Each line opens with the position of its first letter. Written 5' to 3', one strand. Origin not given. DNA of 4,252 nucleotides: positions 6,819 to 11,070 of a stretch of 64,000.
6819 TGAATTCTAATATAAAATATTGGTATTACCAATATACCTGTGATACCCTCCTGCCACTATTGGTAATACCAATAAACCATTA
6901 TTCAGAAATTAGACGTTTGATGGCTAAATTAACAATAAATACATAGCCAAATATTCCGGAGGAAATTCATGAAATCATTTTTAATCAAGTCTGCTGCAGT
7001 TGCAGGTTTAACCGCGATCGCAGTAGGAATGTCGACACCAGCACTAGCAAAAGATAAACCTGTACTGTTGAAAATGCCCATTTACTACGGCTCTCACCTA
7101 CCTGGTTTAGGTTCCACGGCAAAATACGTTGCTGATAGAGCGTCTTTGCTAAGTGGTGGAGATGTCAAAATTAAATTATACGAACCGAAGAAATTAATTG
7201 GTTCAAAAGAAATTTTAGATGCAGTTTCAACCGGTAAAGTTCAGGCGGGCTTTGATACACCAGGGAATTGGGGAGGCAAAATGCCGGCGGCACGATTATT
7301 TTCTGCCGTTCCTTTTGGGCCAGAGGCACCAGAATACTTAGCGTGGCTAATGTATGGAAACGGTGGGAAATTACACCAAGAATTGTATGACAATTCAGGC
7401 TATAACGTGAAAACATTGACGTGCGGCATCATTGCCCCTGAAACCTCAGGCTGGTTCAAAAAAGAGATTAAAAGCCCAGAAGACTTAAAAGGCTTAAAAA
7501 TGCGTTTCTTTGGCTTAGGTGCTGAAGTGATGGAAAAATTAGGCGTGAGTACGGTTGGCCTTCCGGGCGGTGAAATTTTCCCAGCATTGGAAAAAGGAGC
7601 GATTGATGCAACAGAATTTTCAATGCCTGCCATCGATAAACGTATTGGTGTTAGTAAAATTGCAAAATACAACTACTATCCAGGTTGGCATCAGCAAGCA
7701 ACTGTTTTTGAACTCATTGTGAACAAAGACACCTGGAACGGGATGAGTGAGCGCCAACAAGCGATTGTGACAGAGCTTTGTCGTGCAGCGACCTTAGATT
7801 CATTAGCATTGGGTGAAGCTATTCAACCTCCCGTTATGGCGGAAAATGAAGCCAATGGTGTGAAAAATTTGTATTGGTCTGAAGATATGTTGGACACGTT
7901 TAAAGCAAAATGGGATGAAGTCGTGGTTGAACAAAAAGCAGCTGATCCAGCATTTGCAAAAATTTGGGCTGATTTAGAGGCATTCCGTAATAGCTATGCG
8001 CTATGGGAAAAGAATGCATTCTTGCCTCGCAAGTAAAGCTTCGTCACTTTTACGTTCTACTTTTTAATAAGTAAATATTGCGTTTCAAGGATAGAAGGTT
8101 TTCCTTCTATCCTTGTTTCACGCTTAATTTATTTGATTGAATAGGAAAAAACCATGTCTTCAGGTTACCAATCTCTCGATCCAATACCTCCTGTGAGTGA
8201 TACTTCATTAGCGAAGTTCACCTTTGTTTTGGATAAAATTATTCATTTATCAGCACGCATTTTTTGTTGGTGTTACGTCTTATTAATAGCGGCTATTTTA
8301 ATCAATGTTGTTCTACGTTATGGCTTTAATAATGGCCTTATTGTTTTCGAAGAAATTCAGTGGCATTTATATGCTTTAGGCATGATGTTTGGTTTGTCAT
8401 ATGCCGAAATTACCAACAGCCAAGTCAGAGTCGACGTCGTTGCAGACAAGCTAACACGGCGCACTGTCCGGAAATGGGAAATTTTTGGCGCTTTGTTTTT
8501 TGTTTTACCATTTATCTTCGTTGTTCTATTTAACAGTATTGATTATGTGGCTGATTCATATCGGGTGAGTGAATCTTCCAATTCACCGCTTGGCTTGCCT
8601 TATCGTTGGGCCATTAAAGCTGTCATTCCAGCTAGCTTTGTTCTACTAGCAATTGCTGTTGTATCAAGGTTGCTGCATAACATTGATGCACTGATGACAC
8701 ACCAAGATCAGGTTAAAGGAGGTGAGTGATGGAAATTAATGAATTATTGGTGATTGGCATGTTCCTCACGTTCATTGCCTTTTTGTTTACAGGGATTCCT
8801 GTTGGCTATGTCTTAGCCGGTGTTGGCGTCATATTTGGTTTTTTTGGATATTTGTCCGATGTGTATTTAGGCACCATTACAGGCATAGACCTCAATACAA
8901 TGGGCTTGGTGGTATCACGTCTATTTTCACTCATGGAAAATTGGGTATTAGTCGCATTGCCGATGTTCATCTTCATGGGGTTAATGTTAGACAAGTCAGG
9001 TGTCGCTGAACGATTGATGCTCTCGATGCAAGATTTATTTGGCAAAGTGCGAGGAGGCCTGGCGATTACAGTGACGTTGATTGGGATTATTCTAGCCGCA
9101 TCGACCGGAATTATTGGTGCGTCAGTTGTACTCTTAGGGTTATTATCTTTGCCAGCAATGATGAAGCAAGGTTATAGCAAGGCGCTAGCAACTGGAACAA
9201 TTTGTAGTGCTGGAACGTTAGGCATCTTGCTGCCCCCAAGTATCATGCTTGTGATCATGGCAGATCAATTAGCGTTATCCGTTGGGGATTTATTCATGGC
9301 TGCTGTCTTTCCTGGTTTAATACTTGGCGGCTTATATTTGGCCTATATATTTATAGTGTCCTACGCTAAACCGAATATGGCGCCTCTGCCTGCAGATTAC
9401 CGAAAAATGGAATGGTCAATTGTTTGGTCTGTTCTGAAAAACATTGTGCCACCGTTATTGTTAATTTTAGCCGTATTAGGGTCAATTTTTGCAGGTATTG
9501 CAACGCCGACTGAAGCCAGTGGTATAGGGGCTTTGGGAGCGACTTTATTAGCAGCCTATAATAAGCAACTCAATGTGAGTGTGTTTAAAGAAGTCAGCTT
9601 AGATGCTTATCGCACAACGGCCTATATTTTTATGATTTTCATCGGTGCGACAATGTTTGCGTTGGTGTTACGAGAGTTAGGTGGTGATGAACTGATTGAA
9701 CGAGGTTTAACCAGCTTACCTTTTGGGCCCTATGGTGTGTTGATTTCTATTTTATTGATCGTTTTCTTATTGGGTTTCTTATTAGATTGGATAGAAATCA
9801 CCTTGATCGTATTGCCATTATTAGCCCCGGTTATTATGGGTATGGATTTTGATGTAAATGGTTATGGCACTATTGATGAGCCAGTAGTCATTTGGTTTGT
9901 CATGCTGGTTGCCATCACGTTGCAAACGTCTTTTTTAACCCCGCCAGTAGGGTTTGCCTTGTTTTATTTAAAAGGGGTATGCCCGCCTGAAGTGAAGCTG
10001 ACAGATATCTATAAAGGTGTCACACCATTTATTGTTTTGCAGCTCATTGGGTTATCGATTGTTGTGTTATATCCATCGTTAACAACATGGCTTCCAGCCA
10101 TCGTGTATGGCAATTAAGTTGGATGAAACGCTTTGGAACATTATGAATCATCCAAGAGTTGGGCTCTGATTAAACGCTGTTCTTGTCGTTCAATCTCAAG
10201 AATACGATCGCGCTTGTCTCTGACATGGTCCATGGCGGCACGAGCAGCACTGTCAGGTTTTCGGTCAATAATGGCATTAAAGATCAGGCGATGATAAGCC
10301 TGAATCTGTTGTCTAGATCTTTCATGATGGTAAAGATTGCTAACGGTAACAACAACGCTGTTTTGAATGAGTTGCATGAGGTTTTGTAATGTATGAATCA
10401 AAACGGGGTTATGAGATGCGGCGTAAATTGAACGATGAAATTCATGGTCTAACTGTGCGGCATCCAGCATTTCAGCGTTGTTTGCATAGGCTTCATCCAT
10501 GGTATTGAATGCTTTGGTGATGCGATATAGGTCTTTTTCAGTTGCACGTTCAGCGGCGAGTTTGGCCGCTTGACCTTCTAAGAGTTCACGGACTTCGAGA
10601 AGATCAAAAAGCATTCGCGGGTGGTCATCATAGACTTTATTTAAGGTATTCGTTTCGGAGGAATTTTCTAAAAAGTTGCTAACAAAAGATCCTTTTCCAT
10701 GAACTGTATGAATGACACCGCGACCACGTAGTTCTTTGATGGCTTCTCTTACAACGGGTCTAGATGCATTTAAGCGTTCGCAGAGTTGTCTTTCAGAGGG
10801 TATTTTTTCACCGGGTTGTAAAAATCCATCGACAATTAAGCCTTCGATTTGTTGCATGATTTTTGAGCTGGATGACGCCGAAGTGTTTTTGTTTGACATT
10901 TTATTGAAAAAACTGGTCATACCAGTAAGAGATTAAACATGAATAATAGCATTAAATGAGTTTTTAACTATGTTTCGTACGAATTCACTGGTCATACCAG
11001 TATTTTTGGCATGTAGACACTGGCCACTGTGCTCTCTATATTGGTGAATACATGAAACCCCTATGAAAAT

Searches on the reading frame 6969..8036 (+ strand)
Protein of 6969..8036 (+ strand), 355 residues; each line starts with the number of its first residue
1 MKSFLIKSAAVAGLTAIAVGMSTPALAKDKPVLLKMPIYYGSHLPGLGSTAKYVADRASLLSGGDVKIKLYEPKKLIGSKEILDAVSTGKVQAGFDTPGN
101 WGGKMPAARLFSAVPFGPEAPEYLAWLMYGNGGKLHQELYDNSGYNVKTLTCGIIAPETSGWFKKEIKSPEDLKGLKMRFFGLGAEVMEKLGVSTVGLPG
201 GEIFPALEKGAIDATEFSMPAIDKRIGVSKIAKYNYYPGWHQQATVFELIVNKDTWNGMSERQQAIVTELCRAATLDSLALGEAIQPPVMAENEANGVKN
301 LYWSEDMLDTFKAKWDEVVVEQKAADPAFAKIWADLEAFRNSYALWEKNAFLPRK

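Call 6: search_protein_families(library=ncbifam, proteins=[window:6969-8036:+])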
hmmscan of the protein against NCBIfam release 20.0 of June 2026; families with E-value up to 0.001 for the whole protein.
window:6969-8036:+ (355 aa): 2 families
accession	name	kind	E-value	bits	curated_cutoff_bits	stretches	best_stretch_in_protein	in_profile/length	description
TIGR00787.1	dctP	subfamily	1.1e-15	57.8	175.05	1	49-275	13-235/257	DctP family TRAP transporter solute-binding subunit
NF037995.1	TRAP_S1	subfamily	7.4e-15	55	50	1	51-294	16-254/271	TRAP transporter substrate-binding protein DctP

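Call 7: search_protein_families(library=pfam, proteins=[window:6969-8036:+])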
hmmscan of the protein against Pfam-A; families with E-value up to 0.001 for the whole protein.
window:6969-8036:+ (355 aa): 1 family
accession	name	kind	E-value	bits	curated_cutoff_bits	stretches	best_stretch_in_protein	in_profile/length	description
PF03480.18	DctP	-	6.5e-39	134.4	23.4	1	49-321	13-281/286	Bacterial extracellular solute-binding protein, family 7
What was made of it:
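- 6969..8036 (+): dctP1, the TakP-type TRAP solute-binding protein. Pfam DctP 134 bits (call 7).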

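Call 16: search_solved_structures(query=window:6969-8036:+, max_evalue=0.00001)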
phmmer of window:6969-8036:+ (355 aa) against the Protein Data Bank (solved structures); distinct sequences matched with E-value up to 0.00001: 58.
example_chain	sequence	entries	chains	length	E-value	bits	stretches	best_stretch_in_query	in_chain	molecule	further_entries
2hzk_A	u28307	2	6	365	1.3e-53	185.8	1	3-348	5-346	TRAP-T family sorbitol/mannitol transporter, periplasmic binding protein, SmoM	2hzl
4yzz_A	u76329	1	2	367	2.3e-50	175.1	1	3-348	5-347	TRAP TRANSPORTER SOLUTE BINDING PROTEIN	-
4yic_A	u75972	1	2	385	2.8e-50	174.8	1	3-348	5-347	TRAP TRANSPORTER SOLUTE BINDING PROTEIN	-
4pet_A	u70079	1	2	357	2.9e-49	171.5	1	26-347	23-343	Extracellular solute-binding protein, family 7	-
7ug8_A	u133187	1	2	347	1.7e-48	168.9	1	51-348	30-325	Ketoacid-binding protein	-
5cm6_A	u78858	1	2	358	2.8e-48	168.3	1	27-350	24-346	TRAP dicarboxylate transporter-DctP subunit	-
4pe3_A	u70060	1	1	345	7.7e-24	87.9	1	54-275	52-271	TRAP dicarboxylate transporter-DctP subunit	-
2zzv_A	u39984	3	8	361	1.4e-23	87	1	49-262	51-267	ABC transporter, solute-binding protein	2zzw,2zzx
4xfe_A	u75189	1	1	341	1.3e-18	70.7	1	57-298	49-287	TRAP dicarboxylate transporter subunit DctP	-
7e9y_A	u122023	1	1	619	5.9e-17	65.2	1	54-224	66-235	Lactate-binding periplasmic protein TTHA0766,Lactate-binding periplasmic protein TTHA0766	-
8zmz_A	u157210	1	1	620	2.7e-15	59.8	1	54-223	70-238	Lactate-binding periplasmic protein TTHA0766,Red fluorescent protein drFP583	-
4p8b_A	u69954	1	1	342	4.2e-14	55.8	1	13-313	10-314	TRAP-type transporter, periplasmic component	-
4n15_A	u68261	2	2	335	5.7e-13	52.1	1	15-270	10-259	TRAP dicarboxylate transporter, DctP subunit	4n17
4ln5_A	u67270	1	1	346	6.2e-13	52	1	15-270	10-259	TRAP dicarboxylate transporter, DctP subunit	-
4x8r_A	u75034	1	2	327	7.3e-13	51.8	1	51-270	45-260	TRAP dicarboxylate transporter, DctP subunit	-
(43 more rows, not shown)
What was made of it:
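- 6969..8036 (+): It also matches the lactate-binding TTHA0766 (call 16).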

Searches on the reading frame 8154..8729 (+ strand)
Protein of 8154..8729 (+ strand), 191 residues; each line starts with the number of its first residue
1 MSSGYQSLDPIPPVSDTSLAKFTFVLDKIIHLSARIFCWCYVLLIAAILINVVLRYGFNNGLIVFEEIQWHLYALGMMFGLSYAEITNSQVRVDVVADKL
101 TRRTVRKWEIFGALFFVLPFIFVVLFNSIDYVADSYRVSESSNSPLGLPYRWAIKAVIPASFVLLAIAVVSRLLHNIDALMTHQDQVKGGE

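Call 6: search_protein_families(library=ncbifam, proteins=[window:8154-8729:+])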
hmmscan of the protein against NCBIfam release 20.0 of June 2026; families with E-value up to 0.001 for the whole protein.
window:8154-8729:+ (191 aa): 1 family
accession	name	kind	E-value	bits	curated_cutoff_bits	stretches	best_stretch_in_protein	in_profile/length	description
NF007374.1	PRK09877.1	equivalog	1.6e-08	35.1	260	1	41-180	13-147/157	2,3-diketo-L-gulonate TRAP transporter small permease YiaM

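Call 7: search_protein_families(library=pfam, proteins=[window:8154-8729:+])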
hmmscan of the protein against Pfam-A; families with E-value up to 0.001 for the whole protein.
window:8154-8729:+ (191 aa): 1 family
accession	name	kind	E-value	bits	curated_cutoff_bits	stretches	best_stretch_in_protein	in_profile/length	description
PF04290.18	DctQ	-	1.2e-20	74.2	28.3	1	45-177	2-130/132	Tripartite ATP-independent periplasmic transporters, DctQ component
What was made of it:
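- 8154..8729 (+): dctQ1, the TRAP small membrane subunit. Pfam DctQ 74 bits (call 7).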

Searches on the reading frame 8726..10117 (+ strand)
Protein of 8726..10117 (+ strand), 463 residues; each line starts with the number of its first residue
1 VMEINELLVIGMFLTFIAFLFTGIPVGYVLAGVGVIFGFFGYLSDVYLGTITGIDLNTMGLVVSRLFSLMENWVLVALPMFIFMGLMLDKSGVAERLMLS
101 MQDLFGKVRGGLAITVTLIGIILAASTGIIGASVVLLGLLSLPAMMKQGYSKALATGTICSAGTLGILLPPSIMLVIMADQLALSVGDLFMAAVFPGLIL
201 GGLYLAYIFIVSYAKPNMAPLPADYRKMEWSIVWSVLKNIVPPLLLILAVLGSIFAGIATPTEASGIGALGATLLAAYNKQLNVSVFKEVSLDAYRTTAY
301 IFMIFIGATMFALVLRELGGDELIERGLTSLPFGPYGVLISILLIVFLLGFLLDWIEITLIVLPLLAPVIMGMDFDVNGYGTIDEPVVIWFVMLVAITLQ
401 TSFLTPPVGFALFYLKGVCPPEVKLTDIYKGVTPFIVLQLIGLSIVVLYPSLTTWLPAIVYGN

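Call 6: search_protein_families(library=ncbifam, proteins=[window:8726-10117:+])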
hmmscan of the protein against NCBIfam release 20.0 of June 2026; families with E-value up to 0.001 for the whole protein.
window:8726-10117:+ (463 aa): 3 families
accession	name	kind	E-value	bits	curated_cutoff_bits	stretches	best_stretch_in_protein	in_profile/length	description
TIGR00786.1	dctM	subfamily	1.5e-87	294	268.45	1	57-457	22-405/405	TRAP transporter large permease subunit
NF011634.1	PRK15060.1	equivalog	1.1e-26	93.9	800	1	52-453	33-417/425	2,3-diketo-L-gulonate TRAP transporter large permease YiaN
TIGR02123.1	TRAP_fused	subfamily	8.6e-09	34.6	320.65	1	56-413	149-497/615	TRAP transporter fused permease subunit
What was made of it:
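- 8726..10117 (+): dctM1, the TRAP large membrane subunit. TIGR00786 scores 294 bits, above its cut-off of 268 (call 6).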

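Call 7: search_protein_families(library=pfam, proteins=[window:8726-10117:+])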
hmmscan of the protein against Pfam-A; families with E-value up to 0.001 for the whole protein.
window:8726-10117:+ (463 aa): 1 family
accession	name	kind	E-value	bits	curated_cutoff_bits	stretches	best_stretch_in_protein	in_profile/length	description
PF06808.19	DctM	-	1.8e-73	248.2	23.8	1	13-451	1-412/413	Tripartite ATP-independent periplasmic transporter, DctM component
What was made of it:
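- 8726..10117 (+): Pfam DctM 248 bits (call 7).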

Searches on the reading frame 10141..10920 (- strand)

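Call 6: search_protein_families(library=ncbifam, proteins=[window:10141-10920:-])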
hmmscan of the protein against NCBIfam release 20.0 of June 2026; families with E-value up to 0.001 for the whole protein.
window:10141-10920:- (259 aa): 28 families (the best 25 are shown)
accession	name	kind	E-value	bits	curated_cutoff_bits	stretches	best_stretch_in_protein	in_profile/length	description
NF007442.0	PRK09990.1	equivalog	8.7e-75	251.5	301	1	12-255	6-250/256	transcriptional regulator GlcC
NF007741.0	PRK10421.1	equivalog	1.5e-46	158.9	311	1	16-257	7-250/262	transcriptional regulator LldR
NF007001.0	PRK09464.1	equivalog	4.6e-46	157.5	330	1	14-253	8-245/254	pyruvate dehydrogenase complex transcriptional repressor PdhR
NF003011.0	PRK03837.1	subfamily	2.1e-30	106.1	260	1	18-239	15-232/241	transcriptional regulator NanR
NF007588.0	PRK10225.1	equivalog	5.3e-26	91.4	442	1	18-245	11-236/257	Uxu operon transcriptional regulator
TIGR03338.1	phnR_burk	equivalog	5.1e-19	68.7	271.5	1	18-239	13-212/212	phosphonate utilization associated transcriptional regulator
NF008571.0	PRK11523.1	equivalog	1.1e-17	64.3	396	1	24-237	16-222/258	transcriptional regulator ExuR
TIGR02404.1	trehalos_R_Bsub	equivalog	8.4e-15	55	211.95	1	20-83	4-67/233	trehalose operon repressor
NF052290.2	MocR_like_YczR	exception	2.5e-14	52.9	487.4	1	15-99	18-99/458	MocR-like transcription factor YczR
NF052282.1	PLP_TF_PdxR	equivalog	7.2e-14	51.7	320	1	20-91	5-76/448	MocR-like pyridoxine biosynthesis transcription factor PdxR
TIGR02018.2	his_ut_repres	equivalog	3.3e-13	49.5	220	1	20-83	3-66/226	histidine utilization transcriptional repressor HutC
NF003444.0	PRK04984.1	equivalog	8.6e-13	48.4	189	1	29-223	20-206/239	fatty acid metabolism transcriptional regulator FadR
NF052286.1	ecto_TF_EhuR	exception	1.4e-11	43.7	480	1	15-199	10-193/458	MocR-like ectoine utilization transcription factor EhuR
TIGR03337.1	phnR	equivalog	2.6e-11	43.7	296.75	1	20-82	5-67/231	phosphonate utilization transcriptional regulator PhnR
TIGR02812.1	fadR_gamma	equivalog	3.7e-11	43.1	249.2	1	29-207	19-188/235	fatty acid metabolism transcriptional regulator FadR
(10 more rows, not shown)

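Call 7: search_protein_families(library=pfam, proteins=[window:10141-10920:-])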
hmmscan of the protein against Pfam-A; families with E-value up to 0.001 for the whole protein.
window:10141-10920:- (259 aa): 2 families
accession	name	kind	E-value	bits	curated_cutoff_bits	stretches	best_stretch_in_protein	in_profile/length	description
PF07729.17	FCD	-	2.6e-26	92.9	24.3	1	106-234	1-124/125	FCD domain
PF00392.27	GntR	-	1.3e-17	63.7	27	1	19-80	3-64/64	Bacterial regulatory proteins, gntR family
